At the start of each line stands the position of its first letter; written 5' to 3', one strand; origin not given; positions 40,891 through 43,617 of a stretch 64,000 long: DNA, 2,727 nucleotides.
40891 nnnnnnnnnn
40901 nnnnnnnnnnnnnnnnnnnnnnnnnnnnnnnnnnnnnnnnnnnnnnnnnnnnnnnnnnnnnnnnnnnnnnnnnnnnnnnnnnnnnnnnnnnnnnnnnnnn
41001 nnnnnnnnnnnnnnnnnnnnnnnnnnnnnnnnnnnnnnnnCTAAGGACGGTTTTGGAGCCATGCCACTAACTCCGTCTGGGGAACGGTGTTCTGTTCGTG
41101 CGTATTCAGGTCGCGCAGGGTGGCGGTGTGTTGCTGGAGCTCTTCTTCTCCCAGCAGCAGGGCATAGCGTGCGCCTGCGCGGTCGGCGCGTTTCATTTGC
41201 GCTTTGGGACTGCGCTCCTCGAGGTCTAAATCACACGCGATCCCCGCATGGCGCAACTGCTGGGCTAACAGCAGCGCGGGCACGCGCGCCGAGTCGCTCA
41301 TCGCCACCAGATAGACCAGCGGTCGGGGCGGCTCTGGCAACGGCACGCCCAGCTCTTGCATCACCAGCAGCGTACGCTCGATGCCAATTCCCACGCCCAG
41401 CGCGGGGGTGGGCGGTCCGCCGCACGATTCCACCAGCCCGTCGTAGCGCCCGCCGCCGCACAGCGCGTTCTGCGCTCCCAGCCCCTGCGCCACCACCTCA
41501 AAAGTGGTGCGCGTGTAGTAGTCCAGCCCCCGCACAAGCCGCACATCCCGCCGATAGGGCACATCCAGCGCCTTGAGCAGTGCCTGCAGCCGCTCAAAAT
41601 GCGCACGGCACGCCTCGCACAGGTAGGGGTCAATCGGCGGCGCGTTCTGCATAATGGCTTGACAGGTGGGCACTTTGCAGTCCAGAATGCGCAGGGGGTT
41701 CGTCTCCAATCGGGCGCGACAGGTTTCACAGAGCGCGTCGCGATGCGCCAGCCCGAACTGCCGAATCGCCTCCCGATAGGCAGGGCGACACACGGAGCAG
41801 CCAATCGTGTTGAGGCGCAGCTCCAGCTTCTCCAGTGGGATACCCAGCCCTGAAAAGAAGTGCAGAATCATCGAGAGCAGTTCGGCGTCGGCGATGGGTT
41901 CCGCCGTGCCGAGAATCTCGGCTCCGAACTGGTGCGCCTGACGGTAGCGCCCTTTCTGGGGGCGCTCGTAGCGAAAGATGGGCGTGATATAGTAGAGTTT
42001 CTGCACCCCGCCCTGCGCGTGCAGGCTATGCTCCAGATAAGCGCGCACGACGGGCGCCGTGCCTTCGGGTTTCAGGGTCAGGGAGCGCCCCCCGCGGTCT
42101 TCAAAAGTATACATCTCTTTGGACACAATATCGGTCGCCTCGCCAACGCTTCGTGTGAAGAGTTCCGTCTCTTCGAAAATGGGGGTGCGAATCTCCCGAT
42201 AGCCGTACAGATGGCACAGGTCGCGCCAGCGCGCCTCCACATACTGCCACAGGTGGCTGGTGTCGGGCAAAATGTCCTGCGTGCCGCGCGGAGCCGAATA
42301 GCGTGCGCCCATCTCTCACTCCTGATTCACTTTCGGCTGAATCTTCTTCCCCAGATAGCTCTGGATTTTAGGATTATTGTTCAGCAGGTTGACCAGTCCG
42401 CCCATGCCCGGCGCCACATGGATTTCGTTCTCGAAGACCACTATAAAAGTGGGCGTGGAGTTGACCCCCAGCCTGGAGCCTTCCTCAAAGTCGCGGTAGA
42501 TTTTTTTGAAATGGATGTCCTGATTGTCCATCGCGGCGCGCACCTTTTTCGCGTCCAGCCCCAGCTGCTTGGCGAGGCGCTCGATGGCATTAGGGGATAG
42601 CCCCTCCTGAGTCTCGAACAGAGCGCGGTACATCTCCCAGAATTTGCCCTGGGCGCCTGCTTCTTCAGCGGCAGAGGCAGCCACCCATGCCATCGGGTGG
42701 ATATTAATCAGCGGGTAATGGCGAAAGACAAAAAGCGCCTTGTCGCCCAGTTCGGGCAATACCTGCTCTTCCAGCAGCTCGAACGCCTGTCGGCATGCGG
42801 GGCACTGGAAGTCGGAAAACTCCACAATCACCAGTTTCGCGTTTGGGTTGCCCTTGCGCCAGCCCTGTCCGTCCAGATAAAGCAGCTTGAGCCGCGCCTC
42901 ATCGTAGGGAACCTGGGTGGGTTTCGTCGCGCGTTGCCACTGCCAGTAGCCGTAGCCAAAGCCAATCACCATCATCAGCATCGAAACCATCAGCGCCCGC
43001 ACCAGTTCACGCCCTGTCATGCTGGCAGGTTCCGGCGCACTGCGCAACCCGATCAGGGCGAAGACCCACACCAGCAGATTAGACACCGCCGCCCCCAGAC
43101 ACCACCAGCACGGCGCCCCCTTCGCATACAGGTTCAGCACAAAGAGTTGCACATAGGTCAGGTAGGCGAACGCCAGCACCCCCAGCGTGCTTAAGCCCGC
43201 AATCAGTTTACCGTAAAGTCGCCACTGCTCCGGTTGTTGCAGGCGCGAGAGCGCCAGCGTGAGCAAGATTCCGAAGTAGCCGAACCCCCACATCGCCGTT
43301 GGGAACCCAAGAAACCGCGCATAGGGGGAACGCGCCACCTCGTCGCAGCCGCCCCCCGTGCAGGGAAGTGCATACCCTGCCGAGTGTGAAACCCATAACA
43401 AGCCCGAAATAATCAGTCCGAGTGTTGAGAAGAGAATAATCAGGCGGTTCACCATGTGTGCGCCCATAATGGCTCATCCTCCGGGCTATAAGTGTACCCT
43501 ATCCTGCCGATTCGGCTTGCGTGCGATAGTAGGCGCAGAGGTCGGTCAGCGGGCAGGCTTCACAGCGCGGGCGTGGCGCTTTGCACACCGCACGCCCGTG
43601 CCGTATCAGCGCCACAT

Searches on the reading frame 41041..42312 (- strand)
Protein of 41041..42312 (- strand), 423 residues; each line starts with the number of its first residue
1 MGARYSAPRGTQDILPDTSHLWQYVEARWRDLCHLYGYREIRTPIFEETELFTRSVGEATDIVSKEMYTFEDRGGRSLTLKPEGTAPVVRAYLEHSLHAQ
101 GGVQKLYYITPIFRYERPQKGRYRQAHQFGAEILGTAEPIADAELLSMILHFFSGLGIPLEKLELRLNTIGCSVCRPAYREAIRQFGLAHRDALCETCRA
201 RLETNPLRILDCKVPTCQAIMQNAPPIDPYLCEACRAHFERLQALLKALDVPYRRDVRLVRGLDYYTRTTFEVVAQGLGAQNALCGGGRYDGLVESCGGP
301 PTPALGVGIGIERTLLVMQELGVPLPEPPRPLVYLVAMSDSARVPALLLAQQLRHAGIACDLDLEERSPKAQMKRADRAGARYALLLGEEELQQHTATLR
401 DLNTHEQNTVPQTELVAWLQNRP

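Call 87: search_protein_families(library=pfam, proteins=[window:41041-42312:-], max_evalue=0.00001)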
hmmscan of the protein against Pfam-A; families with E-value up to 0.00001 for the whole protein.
window:41041-42312:- (423 aa): 3 families
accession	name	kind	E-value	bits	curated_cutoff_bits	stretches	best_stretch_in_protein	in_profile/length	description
PF13393.11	tRNA-synt_His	-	3.5e-44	151.7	25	1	10-312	1-306/308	Histidyl-tRNA synthetase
PF03129.25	HGTP_anticodon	-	1.5e-18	67.1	21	1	333-421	2-93/94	Anticodon binding domain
PF00587.30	tRNA-synt_2b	-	3.2e-16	60.4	29.3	1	68-320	1-177/179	tRNA synthetase class II core domain (G, H, P, S and T)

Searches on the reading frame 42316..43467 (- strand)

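Call 87: search_protein_families(library=pfam, proteins=[window:42316-43467:-], max_evalue=0.00001)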
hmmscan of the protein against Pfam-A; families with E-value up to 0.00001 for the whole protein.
window:42316-43467:- (383 aa): 3 families
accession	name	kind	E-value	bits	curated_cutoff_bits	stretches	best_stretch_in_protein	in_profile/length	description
PF13462.12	Thioredoxin_4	-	1.1e-21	78.1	23.2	1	204-343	7-145/165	Thioredoxin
PF07884.19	VKOR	-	1.2e-21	77.7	27.5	1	9-137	2-133/134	Vitamin K epoxide reductase family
PF01323.26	DSBA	-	3.1e-13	50.4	25.6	1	260-348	88-175/191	DSBA-like thioredoxin domain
